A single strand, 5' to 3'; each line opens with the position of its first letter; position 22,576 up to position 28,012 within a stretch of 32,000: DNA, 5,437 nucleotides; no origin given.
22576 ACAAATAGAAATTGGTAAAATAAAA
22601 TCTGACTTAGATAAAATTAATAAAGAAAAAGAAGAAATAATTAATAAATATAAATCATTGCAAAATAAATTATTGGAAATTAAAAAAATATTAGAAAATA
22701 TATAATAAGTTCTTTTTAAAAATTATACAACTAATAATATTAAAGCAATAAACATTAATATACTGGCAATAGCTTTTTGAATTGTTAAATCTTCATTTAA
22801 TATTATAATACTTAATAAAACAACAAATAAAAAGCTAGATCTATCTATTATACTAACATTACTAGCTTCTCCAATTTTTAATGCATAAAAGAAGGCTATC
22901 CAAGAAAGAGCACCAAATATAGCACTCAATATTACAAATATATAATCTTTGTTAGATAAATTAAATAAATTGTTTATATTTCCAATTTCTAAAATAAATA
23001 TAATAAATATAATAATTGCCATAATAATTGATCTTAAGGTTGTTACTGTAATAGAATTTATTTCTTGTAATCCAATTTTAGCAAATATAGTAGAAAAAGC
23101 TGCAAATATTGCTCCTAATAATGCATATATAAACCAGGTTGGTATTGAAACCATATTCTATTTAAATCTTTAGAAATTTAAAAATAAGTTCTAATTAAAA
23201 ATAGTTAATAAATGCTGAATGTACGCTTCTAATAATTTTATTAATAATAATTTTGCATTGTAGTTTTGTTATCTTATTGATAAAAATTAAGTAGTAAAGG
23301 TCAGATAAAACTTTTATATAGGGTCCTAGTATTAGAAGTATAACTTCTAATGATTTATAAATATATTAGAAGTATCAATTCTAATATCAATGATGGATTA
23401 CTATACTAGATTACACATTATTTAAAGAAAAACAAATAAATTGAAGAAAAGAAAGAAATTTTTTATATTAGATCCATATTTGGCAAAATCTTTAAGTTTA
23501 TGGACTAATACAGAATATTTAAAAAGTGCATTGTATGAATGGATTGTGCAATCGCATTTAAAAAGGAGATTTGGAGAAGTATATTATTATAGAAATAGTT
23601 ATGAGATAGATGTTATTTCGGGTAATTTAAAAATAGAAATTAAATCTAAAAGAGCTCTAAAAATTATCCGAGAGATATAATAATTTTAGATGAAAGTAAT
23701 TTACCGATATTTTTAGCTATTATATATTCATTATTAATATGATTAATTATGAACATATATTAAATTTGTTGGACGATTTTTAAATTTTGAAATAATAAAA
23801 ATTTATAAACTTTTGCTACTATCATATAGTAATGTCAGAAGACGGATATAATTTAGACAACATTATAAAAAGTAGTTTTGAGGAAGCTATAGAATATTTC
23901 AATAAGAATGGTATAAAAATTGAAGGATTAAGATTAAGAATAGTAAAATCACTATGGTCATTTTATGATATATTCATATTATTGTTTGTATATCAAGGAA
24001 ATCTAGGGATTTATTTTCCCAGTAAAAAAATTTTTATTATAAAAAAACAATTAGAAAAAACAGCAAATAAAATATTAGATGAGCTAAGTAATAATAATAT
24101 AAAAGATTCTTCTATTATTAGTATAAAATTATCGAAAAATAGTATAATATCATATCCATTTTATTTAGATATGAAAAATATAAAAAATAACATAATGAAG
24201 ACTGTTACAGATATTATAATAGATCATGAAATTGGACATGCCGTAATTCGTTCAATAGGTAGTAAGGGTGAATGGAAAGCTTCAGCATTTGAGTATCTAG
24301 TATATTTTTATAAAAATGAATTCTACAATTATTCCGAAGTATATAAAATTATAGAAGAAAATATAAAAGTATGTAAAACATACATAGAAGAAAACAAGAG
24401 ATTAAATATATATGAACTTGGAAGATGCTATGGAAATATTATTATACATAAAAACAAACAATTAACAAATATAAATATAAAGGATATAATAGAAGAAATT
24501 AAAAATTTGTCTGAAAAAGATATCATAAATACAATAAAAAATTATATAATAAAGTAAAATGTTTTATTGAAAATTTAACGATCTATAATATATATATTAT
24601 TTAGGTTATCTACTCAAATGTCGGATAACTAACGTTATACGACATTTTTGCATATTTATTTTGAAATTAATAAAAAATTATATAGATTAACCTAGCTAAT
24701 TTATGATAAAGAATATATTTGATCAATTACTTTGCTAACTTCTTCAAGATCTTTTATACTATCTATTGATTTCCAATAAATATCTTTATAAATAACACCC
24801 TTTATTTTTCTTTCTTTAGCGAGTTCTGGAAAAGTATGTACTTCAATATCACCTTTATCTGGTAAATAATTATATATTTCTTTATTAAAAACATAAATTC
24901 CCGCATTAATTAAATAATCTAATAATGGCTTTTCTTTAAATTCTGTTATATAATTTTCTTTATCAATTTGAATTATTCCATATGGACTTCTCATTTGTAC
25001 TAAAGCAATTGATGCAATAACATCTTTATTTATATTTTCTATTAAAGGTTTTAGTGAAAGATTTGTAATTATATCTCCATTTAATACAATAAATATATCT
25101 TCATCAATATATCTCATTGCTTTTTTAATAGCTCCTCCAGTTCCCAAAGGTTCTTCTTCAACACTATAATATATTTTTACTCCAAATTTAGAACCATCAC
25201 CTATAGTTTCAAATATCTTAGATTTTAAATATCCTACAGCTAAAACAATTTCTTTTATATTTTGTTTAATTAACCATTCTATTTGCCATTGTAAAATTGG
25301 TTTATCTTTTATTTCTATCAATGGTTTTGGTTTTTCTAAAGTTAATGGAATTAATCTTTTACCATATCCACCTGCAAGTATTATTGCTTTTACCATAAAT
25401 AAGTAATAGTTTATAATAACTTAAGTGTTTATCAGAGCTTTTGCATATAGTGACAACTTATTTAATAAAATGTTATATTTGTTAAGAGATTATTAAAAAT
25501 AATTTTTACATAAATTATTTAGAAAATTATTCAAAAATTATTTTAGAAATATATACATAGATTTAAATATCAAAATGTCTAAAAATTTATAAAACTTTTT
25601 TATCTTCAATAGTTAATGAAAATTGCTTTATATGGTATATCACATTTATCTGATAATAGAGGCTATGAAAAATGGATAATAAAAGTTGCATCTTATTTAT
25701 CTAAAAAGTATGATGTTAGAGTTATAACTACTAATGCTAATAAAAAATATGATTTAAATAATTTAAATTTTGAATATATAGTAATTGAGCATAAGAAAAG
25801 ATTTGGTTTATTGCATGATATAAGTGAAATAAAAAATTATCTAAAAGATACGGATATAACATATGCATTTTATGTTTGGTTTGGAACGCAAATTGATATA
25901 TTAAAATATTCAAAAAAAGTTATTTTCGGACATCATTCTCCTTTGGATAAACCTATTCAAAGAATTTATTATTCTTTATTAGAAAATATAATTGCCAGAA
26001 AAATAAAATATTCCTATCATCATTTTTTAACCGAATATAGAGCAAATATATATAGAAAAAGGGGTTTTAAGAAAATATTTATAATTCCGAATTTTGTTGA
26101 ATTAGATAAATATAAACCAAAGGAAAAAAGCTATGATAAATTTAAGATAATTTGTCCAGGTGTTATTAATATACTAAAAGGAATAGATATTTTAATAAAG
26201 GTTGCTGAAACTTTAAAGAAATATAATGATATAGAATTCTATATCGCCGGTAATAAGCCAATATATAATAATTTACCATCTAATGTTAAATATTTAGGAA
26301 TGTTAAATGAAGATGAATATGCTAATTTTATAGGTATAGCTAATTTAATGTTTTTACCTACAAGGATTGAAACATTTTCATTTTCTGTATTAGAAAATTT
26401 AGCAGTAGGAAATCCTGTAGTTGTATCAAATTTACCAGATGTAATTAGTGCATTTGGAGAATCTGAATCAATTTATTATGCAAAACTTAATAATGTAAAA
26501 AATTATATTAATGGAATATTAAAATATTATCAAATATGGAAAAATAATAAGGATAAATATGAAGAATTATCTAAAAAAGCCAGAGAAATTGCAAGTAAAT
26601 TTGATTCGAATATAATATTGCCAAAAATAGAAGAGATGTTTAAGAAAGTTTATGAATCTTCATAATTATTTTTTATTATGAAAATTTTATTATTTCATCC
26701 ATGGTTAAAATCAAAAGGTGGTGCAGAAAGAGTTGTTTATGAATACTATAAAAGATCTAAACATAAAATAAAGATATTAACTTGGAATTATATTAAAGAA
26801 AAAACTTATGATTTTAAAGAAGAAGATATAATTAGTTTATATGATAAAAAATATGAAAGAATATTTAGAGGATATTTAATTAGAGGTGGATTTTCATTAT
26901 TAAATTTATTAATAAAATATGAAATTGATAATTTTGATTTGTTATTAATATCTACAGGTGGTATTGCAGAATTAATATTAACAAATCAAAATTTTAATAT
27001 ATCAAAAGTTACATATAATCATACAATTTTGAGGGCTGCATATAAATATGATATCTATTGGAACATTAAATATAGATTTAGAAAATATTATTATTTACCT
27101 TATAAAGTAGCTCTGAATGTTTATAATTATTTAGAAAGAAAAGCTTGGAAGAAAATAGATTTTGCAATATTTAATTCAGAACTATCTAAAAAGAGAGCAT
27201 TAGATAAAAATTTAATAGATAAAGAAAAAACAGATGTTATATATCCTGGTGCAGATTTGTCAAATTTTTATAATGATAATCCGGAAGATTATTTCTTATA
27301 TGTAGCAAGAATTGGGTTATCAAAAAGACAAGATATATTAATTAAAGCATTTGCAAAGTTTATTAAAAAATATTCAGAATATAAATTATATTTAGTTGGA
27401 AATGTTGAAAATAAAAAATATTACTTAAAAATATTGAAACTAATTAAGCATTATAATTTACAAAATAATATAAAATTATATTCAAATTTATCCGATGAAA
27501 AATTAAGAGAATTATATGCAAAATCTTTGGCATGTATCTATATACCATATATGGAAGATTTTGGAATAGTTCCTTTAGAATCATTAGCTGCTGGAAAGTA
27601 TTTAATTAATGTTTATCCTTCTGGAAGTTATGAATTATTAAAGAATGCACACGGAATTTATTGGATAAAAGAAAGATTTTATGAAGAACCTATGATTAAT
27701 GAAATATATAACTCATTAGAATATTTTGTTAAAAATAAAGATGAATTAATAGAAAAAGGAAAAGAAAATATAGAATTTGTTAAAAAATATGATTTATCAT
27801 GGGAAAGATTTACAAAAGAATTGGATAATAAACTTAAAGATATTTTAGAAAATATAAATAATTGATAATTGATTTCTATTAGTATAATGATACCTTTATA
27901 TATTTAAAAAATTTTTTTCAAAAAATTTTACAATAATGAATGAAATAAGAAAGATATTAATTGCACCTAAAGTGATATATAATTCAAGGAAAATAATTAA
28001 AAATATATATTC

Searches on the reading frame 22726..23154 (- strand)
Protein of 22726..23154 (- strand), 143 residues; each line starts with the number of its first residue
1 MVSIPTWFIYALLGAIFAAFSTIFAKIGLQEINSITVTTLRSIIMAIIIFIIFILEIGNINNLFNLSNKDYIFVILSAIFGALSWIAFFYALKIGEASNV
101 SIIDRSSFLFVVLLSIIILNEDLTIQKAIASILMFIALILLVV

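Call 116: search_protein_families(library=pfam, proteins=[window:22726-23154:-], max_evalue=0.001)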
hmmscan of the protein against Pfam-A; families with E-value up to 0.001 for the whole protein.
window:22726-23154:- (143 aa): 1 family
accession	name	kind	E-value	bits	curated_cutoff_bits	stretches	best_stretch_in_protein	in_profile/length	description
PF00892.27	EamA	-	3.9e-24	85.9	28.2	1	7-142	3-134/135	EamA-like transporter family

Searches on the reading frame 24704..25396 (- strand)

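Call 116: search_protein_families(library=pfam, proteins=[window:24704-25396:-], max_evalue=0.001)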
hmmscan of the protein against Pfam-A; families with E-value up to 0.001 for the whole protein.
window:24704-25396:- (231 aa): 3 families
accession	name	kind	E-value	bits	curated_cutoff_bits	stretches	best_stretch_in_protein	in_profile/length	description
PF00483.29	NTP_transferase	-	3.5e-41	141.8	21.2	1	3-224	1-242/245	Nucleotidyl transferase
PF12804.13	NTP_transf_3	-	5.8e-11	43.3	27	1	4-123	1-112/160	MobA-like NTP transferase domain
PF01128.25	IspD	-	0.00017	21.9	27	1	2-65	1-62/221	2-C-methyl-D-erythritol 4-phosphate cytidylyltransferase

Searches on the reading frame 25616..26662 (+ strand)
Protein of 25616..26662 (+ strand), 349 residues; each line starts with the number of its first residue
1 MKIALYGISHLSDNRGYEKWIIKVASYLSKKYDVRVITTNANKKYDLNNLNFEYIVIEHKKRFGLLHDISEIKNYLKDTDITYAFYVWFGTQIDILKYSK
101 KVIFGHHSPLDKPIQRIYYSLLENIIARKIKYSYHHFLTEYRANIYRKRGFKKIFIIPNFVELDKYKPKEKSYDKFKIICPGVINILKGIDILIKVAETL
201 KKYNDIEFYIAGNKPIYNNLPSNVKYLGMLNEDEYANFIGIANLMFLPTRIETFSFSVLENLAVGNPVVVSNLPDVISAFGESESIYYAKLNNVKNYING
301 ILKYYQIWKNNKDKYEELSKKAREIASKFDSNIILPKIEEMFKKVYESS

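Call 116: search_protein_families(library=pfam, proteins=[window:25616-26662:+], max_evalue=0.001)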
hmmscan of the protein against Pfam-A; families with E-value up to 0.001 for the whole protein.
window:25616-26662:+ (349 aa): 4 families
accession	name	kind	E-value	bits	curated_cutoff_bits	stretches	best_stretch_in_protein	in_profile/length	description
PF00534.26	Glycos_transf_1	-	1.9e-16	60.5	26.4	1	168-324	7-171/172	Glycosyl transferases group 1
PF13692.12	Glyco_trans_1_4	-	3.5e-13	50.5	27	1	177-303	3-138/142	Glycosyl transferases group 1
PF13439.12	Glyco_transf_4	-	4.2e-05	24.1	28.5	1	16-164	3-169/170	Glycosyltransferase Family 4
PF13524.12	Glyco_trans_1_2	-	0.00012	22.5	25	1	198-325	7-128/144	Glycosyl transferase-like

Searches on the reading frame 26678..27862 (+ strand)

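Call 116: search_protein_families(library=pfam, proteins=[window:26678-27862:+], max_evalue=0.001)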
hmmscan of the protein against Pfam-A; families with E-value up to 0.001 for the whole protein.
window:26678-27862:+ (395 aa): 3 families
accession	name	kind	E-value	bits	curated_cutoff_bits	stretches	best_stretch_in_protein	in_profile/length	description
PF00534.26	Glycos_transf_1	-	4.8e-22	78.7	26.4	1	201-354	13-159/172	Glycosyl transferases group 1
PF13692.12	Glyco_trans_1_4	-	1.1e-11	45.6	27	1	205-323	3-117/142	Glycosyl transferases group 1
PF13439.12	Glyco_transf_4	-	1.7e-07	31.9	28.5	1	14-195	2-169/170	Glycosyltransferase Family 4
